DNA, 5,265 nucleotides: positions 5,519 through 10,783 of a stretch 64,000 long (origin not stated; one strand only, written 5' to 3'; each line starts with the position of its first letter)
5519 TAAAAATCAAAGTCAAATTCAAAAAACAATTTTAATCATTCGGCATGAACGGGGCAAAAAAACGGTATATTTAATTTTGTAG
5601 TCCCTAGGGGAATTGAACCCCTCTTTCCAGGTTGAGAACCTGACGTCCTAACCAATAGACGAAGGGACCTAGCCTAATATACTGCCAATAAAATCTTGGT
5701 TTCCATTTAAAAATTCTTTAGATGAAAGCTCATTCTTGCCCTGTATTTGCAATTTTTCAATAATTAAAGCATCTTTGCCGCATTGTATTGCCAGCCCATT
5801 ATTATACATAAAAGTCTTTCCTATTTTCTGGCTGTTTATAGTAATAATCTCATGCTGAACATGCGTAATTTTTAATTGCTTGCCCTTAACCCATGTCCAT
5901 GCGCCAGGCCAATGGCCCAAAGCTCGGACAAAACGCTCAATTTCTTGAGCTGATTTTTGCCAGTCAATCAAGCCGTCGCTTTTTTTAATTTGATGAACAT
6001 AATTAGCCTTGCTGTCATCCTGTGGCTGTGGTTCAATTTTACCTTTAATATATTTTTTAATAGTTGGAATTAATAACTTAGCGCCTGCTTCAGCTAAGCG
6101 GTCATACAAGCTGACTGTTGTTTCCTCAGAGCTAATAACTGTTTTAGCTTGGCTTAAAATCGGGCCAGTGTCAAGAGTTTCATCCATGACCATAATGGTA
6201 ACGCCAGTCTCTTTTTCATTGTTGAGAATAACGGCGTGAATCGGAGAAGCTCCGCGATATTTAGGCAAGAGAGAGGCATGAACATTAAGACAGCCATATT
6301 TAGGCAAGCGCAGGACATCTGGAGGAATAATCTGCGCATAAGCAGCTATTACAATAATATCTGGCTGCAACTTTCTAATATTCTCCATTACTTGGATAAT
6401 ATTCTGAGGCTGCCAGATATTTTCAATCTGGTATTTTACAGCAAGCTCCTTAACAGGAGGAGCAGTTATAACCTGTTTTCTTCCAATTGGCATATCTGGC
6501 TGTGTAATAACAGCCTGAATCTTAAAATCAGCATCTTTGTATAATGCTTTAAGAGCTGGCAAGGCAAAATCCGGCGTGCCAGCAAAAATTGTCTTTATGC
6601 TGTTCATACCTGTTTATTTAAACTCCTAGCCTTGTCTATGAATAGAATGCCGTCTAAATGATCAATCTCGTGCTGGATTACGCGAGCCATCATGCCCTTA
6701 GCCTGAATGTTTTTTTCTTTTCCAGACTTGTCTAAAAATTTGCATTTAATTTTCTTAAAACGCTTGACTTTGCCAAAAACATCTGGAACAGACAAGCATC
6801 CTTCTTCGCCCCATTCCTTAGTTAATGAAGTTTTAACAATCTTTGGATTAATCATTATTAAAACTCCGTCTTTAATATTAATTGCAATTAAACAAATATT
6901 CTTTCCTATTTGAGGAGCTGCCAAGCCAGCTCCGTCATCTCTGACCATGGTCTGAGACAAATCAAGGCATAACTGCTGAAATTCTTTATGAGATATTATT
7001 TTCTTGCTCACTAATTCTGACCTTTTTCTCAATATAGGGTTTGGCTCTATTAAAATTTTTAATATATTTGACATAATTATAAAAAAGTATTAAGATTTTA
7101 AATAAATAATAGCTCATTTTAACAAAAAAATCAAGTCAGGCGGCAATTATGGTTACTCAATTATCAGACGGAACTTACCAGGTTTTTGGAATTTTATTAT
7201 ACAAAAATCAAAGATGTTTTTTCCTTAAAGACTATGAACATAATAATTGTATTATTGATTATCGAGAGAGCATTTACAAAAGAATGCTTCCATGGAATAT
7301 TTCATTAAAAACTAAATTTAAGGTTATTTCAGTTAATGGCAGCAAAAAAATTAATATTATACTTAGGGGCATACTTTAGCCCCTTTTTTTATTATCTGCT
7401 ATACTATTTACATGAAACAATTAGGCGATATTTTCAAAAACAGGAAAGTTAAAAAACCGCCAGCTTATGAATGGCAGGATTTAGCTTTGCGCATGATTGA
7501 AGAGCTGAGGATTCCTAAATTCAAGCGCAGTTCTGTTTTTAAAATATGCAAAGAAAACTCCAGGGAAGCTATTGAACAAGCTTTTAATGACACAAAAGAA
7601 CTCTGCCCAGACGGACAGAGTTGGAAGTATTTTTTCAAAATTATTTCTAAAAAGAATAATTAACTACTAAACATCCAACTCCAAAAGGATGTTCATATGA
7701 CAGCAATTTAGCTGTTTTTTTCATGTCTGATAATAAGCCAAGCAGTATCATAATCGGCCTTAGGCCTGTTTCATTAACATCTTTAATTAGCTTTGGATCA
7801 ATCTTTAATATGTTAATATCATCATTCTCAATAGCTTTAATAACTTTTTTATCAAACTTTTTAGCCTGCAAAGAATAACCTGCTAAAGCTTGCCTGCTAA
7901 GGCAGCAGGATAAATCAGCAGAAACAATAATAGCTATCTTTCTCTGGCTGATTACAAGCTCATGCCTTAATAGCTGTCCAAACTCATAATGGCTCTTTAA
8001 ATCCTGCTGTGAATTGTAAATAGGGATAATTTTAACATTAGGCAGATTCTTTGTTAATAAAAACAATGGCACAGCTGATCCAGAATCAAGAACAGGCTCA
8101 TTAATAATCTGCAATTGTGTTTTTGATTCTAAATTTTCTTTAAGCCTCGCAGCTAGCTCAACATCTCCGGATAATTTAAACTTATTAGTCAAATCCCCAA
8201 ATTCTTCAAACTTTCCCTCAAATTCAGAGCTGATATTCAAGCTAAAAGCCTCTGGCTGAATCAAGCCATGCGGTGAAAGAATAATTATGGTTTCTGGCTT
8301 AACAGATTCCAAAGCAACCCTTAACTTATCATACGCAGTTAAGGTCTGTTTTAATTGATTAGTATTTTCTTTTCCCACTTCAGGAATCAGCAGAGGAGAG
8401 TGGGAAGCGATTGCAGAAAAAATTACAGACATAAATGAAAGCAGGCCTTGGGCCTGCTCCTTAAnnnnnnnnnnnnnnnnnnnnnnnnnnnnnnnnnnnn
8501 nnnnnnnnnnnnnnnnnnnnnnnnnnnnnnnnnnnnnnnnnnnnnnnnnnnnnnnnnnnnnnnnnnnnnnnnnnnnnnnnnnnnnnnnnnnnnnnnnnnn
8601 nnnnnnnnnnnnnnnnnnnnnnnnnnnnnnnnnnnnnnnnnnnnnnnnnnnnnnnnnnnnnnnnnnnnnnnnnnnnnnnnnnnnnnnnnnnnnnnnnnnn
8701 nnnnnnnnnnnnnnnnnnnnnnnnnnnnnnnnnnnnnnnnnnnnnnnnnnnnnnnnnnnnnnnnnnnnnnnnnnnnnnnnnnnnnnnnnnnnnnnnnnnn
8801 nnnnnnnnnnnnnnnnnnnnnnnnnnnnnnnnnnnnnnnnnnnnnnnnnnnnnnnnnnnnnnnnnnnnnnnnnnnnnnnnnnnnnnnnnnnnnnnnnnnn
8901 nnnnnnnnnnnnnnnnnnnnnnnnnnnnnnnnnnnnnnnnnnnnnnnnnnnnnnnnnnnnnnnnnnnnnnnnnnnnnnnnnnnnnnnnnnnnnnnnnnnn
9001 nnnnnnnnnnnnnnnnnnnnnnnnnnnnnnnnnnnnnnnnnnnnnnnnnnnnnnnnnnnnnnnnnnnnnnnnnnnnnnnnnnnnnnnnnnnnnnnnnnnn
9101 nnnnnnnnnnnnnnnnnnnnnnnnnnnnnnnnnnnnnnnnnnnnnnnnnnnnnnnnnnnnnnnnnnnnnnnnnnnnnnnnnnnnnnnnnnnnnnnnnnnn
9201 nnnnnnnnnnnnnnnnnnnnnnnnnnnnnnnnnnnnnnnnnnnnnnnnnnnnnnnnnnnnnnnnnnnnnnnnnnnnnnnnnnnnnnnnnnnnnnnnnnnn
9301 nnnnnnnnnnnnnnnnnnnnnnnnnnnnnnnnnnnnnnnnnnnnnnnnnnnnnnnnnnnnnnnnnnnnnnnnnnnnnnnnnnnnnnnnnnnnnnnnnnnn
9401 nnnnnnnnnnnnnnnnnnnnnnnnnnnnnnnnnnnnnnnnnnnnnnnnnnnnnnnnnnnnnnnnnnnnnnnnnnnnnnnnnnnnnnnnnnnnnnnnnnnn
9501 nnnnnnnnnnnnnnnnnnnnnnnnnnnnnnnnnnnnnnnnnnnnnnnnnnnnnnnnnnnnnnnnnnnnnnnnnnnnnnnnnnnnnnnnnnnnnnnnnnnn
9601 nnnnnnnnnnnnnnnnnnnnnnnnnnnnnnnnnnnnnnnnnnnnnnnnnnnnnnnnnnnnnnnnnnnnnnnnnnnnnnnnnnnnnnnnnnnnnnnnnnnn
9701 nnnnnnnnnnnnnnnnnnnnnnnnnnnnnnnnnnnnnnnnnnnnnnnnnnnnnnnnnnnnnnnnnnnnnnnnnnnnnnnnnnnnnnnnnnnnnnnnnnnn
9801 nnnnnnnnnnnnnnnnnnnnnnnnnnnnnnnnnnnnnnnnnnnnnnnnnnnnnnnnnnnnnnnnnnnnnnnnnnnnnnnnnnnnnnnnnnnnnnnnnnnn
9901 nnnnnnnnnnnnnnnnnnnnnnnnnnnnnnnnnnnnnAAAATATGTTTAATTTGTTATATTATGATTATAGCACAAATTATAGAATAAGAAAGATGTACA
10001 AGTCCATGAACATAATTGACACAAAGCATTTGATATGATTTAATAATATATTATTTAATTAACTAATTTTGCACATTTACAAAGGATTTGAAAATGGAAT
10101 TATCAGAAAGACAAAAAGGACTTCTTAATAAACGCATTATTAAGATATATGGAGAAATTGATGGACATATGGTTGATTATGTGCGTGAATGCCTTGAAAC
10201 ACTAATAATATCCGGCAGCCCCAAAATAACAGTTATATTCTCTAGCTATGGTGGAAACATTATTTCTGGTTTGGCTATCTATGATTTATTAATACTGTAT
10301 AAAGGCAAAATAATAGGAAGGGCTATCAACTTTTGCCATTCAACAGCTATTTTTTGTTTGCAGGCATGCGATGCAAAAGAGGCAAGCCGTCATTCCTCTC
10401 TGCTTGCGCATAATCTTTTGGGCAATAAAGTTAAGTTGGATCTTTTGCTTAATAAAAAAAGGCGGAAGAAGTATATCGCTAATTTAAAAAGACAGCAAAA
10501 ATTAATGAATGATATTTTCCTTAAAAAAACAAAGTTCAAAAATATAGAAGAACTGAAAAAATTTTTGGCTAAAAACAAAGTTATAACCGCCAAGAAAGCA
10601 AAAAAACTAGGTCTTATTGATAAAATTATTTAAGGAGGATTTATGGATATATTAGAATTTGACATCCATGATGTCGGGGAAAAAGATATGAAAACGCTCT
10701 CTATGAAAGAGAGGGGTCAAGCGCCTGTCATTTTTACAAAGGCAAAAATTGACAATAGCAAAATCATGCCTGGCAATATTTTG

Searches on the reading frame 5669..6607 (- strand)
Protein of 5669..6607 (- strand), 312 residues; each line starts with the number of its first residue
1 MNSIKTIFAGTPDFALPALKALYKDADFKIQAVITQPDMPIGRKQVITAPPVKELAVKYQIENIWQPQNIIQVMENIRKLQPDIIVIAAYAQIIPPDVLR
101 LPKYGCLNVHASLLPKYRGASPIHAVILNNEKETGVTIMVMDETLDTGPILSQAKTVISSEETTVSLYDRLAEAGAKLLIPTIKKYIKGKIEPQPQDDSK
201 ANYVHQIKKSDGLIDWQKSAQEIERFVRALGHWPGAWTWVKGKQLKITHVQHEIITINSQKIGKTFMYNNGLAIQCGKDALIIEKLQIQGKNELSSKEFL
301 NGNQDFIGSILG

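Call 27: search_protein_families(library=pfam, max_evalue=0.001, proteins=[window:5669-6607:-])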
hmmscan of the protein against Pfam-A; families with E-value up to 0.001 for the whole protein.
window:5669-6607:- (312 aa): 2 families
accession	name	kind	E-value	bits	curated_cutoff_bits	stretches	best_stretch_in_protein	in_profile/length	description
PF00551.24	Formyl_trans_N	-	3.6e-42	144.6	26.1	1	8-181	7-179/181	Formyl transferase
PF02911.23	Formyl_trans_C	-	6.8e-25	87.6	21.1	1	206-303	1-99/100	Formyl transferase, C-terminal domain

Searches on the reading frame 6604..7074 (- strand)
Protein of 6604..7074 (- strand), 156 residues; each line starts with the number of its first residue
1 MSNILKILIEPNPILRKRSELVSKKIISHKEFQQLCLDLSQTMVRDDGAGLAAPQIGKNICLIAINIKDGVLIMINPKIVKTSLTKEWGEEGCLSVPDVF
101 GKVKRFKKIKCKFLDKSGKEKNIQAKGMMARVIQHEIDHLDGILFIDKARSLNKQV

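Call 27: search_protein_families(library=pfam, max_evalue=0.001, proteins=[window:6604-7074:-])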
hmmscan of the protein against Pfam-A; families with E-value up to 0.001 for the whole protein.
window:6604-7074:- (156 aa): 1 family
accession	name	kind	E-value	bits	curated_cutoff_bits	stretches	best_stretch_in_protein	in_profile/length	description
PF01327.26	Pep_deformylase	-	1.1e-46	158.7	22.8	1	5-154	2-155/156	Polypeptide deformylase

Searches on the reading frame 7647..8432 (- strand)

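Call 27: search_protein_families(library=pfam, max_evalue=0.001, proteins=[window:7647-8432:-])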
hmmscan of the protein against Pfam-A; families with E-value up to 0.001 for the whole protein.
window:7647-8432:- (261 aa): 2 families
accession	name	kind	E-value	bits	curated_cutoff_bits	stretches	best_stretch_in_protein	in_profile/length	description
PF02900.23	LigB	-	1.2e-30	107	26.3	1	8-255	4-267/269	Catalytic LigB subunit of aromatic ring-opening dioxygenase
PF01875.22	Memo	-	1e-10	41.7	27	1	89-248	96-251/269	Memo-like protein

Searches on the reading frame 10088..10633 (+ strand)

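Call 27: search_protein_families(library=pfam, max_evalue=0.001, proteins=[window:10088-10633:+])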
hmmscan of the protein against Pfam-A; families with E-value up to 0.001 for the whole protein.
window:10088-10633:+ (181 aa): 1 family
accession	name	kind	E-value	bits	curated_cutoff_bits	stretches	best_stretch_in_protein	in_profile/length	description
PF00574.28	CLP_protease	-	3.7e-18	66.5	20.2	1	9-181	10-179/182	Clp protease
